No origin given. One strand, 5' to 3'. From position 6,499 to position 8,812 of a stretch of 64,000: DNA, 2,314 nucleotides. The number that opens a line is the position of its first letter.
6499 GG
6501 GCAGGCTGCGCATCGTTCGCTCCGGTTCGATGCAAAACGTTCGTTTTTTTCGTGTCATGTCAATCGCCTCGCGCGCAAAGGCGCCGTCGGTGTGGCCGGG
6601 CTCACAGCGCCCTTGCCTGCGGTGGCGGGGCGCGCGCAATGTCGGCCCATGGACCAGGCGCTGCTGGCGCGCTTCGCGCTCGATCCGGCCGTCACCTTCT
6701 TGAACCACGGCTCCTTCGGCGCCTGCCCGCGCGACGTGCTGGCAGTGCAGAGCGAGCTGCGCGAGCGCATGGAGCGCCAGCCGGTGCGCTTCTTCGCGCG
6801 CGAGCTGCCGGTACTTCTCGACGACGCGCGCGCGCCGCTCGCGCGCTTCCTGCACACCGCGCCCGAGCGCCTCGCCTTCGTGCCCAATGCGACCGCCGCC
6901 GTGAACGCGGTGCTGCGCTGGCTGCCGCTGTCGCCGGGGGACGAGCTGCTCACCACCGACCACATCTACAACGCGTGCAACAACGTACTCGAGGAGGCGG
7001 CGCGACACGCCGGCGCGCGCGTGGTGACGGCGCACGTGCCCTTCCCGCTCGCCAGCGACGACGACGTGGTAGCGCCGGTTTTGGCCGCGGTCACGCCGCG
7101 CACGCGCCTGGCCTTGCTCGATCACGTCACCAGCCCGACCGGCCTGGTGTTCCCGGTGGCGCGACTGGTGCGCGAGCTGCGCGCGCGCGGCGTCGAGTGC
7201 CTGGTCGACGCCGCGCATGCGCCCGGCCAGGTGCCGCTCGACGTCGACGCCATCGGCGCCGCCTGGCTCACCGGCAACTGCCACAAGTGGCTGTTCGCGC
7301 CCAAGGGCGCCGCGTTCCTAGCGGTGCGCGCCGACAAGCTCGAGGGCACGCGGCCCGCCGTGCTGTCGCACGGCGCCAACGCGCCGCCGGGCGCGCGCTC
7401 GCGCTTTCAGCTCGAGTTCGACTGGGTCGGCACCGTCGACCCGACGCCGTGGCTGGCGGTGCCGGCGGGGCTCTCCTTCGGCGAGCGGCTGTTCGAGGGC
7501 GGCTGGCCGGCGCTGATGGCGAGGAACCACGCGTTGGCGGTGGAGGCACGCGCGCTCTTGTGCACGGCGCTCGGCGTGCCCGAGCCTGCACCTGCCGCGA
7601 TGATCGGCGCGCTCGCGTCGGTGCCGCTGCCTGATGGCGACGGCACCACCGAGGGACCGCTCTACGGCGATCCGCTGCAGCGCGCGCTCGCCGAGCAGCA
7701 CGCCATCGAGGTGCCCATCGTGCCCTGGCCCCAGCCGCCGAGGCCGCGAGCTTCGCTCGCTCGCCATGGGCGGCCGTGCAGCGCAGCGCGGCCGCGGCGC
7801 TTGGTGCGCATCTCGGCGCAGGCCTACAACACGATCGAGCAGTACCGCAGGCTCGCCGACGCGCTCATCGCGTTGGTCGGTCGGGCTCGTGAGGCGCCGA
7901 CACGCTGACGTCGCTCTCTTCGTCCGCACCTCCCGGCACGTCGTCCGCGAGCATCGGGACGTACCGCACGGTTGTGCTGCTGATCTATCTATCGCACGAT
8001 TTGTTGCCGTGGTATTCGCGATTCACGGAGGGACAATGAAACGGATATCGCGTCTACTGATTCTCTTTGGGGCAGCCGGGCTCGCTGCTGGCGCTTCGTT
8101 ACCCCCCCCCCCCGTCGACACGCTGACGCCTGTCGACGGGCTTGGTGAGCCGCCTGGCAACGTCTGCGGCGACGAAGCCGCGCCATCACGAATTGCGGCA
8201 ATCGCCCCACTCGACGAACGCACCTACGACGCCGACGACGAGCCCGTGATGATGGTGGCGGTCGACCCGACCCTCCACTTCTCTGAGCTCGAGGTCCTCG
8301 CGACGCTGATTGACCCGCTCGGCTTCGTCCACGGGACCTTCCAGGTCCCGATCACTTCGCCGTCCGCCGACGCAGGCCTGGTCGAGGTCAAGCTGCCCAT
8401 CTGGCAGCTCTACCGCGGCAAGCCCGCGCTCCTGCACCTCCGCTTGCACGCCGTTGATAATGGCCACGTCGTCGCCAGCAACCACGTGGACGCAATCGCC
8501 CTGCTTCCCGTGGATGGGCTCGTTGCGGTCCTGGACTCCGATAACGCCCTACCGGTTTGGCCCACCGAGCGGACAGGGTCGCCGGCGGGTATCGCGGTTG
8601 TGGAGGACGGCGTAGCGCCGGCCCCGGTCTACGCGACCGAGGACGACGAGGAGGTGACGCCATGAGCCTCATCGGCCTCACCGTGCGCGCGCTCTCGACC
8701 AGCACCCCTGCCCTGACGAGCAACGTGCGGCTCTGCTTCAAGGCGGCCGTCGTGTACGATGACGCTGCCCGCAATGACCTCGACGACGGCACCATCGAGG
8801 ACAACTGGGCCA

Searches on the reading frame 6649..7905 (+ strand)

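Call 4: search_protein_families(library=pfam, proteins=[window:6649-7905:+], max_evalue=0.1)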
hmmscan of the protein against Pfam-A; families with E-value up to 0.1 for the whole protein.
window:6649-7905:+ (419 aa): 3 families
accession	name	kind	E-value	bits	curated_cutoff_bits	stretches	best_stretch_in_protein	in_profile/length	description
PF00266.25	Aminotran_5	-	2.5e-22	79.8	21.5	1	52-239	40-226/371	Aminotransferase class-V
PF01053.26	Cys_Met_Meta_PP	-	2.5e-06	26.8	27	1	79-193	74-179/381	Cys/Met metabolism PLP-dependent enzyme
PF01041.23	DegT_DnrJ_EryC1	-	3.5e-05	23.6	19.8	1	78-193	45-151/360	DegT/DnrJ/EryC1/StrS aminotransferase family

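Call 5: search_protein_families(library=ncbifam, proteins=[window:6649-7905:+], max_evalue=0.1)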
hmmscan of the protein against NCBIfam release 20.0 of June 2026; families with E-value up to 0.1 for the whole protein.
window:6649-7905:+ (419 aa): 36 families (the best 25 are shown)
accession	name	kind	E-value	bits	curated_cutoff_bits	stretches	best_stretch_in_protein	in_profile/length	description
NF051467.1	peri_mod_PvdN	equivalog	5.9e-17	61.4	650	1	5-240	43-291/425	pyoverdine-tailoring periplasmic protein PvdN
TIGR01977.1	am_tr_V_EF2568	hypoth_equivalog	6.6e-14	51.7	377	1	56-228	45-214/376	cysteine desulfurase family protein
TIGR04343.1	egtE_PLP_lyase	equivalog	2e-13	49.9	400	1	54-242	54-231/370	ergothioneine biosynthesis PLP-dependent enzyme EgtE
TIGR01979.1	sufS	subfamily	2.4e-13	49.7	475.1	1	51-237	58-244/403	SufS family cysteine desulfurase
TIGR01976.1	am_tr_V_VC1184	hypoth_equivalog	1.6e-12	47.4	352.35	1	50-247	56-252/401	cysteine desulfurase-like protein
NF040779.1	Sec_lyase_SclA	exception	2.3e-12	46.5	525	1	59-229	47-214/378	selenocysteine lyase SclA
NF041166.1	f2_encap_cargo1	exception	1.5e-10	40.8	800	1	58-236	292-470/623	family 2A encapsulin nanocompartment cargo protein cysteine desulfurase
TIGR03402.1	FeS_nifS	equivalog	1.6e-08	33.7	530.75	1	49-228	36-212/379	cysteine desulfurase NifS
NF006791.0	PRK09295.1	equivalog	3.4e-08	33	661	1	58-236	70-248/406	cysteine desulfurase SufS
TIGR03392.1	FeS_syn_CsdA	equivalog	8.9e-08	31.7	493.6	1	50-234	55-239/398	cysteine desulfurase CsdA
TIGR03301.1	PhnW-AepZ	equivalog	5.7e-07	29.2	360.8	1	136-235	111-209/355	2-aminoethylphosphonate aminotransferase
NF008126.0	PRK10874.1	equivalog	1.2e-06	27.9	607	1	50-234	58-242/401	cysteine desulfurase CsdA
NF002806.0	PRK02948.1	subfamily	4e-06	26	304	1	145-222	132-208/381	IscS subfamily cysteine desulfurase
NF010611.0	PRK14012.1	equivalog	3.4e-05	23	548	1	143-228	138-222/406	IscS subfamily cysteine desulfurase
TIGR02326.1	transamin_PhnW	equivalog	5.3e-05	22.5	400.8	1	141-235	120-213/363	2-aminoethylphosphonate--pyruvate transaminase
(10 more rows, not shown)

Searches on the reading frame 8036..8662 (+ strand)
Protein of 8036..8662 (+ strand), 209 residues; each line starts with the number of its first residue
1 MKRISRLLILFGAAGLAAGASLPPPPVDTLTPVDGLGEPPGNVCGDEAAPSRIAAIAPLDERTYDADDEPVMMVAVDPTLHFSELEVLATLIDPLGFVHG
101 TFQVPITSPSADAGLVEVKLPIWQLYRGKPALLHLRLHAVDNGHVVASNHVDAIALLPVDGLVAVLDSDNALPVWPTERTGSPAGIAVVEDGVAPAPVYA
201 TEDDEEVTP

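Call 4: search_protein_families(library=pfam, proteins=[window:8036-8662:+], max_evalue=0.1)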
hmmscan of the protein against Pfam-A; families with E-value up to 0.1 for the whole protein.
window:8036-8662:+ (209 aa): 1 family
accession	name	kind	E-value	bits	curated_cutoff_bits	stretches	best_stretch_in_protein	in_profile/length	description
PF19717.4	DUF6212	-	0.007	15.7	26.4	1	109-156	117-164/395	Family of unknown function (DUF6212)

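Call 5: search_protein_families(library=ncbifam, proteins=[window:8036-8662:+], max_evalue=0.1)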
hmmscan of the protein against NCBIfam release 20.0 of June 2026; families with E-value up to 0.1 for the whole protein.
window:8036-8662:+ (209 aa): 0 families
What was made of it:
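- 8036..8665 (+): g1: exported 209-aa protein. It has a Sec leader, a disordered stretch, a roughly 120-aa all-beta domain and an acidic disordered tail. It sits at the position of the partner/N-domain of the protease family. No Pfam or NCBIfam match (calls 4, 5).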

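Call 19: find_homologous_proteins(query=window:8036-8662:+)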
Query window:8036-8662:+ (209 aa): 5 proteins with E <= 0.001 among 2601 candidates.
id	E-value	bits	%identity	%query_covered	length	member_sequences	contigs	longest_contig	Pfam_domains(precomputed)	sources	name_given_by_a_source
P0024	2.2e-130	451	100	100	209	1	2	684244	-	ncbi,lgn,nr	ncbi:MAG: hypothetical protein HYS27_01015 [Deltaproteobacteria bacterium]|nr:hypothetical protein [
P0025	2.1e-92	327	80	86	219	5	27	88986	-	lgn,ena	-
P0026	1.4e-73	265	64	100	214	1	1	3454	-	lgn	-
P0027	2.4e-67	245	60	93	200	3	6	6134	-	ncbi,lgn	-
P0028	2.5e-67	245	84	66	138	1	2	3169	-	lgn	-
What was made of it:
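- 8036..8665 (+): Only 5 close homologues (call 19).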

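Call 20: find_encoding_contigs(protein=P0025, flank=10000, max_places=5)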
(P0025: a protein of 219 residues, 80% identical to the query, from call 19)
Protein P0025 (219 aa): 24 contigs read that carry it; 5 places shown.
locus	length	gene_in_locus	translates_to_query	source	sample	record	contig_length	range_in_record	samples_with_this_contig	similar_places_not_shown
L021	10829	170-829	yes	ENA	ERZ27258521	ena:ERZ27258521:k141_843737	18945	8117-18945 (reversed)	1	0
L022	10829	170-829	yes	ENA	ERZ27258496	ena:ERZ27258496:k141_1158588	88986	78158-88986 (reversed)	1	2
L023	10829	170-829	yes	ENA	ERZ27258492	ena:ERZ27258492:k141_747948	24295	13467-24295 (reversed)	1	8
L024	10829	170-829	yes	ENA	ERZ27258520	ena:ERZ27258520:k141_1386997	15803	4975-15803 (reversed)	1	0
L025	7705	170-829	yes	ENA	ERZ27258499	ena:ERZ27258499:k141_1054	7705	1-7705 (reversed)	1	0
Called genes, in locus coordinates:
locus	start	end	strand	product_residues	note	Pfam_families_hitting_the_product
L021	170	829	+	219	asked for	-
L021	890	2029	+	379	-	-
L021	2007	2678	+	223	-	-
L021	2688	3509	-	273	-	-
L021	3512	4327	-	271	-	PF01177:Asp_Glu_race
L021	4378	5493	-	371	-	-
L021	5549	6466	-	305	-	PF00889:EF_TS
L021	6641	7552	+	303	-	-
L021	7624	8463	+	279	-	-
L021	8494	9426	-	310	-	PF11306:DUF3108 (weak)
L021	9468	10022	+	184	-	-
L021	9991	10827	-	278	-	-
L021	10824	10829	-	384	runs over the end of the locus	-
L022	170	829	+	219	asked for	-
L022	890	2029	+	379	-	-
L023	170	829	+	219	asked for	-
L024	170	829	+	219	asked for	-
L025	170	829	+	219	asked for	-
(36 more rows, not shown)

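Call 66: search_protein_families(library=padloc, proteins=[window:8036-8662:+], max_evalue=0.01)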
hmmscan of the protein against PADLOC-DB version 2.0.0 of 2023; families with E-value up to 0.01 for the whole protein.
window:8036-8662:+ (209 aa): 0 families

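Call 79: find_encoding_contigs(protein=P0027, flank=8000, max_places=4)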
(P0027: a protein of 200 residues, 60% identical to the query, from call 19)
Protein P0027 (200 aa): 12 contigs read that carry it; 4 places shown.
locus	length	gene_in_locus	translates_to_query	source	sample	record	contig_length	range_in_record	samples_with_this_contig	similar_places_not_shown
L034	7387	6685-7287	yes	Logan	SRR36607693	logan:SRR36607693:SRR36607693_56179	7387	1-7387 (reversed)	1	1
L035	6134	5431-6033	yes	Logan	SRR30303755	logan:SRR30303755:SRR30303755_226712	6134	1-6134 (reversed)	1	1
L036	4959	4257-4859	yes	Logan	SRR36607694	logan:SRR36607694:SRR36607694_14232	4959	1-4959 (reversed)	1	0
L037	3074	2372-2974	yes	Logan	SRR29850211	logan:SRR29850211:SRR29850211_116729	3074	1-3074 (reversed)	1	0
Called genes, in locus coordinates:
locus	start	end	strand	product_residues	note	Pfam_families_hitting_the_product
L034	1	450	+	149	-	?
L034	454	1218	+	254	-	PF00293:NUDIX, PF07366:SnoaL (faint), PF13474:SnoaL_3 (weak), PF14534:DUF4440 (weak), PF12680:SnoaL_2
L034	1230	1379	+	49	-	-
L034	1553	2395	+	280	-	-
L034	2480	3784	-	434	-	-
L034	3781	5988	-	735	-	-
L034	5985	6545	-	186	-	-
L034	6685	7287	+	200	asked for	-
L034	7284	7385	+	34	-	?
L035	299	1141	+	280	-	-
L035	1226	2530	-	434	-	-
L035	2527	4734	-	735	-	-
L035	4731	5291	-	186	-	-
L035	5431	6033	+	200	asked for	-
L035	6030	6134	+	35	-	?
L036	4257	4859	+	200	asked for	-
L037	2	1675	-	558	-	?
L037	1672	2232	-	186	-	-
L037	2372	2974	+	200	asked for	-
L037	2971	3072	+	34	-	?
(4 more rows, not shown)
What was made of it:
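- The cassette sits in different genomic contexts, and assemblies tend to break at it (calls 20, 79). Close cassette copies lie at other loci (calls 20, 79).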

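Call 84: search_protein_families(library=phrogs, proteins=[window:8036-8662:+], max_evalue=0.001)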
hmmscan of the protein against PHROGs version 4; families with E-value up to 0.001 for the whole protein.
window:8036-8662:+ (209 aa): 0 families
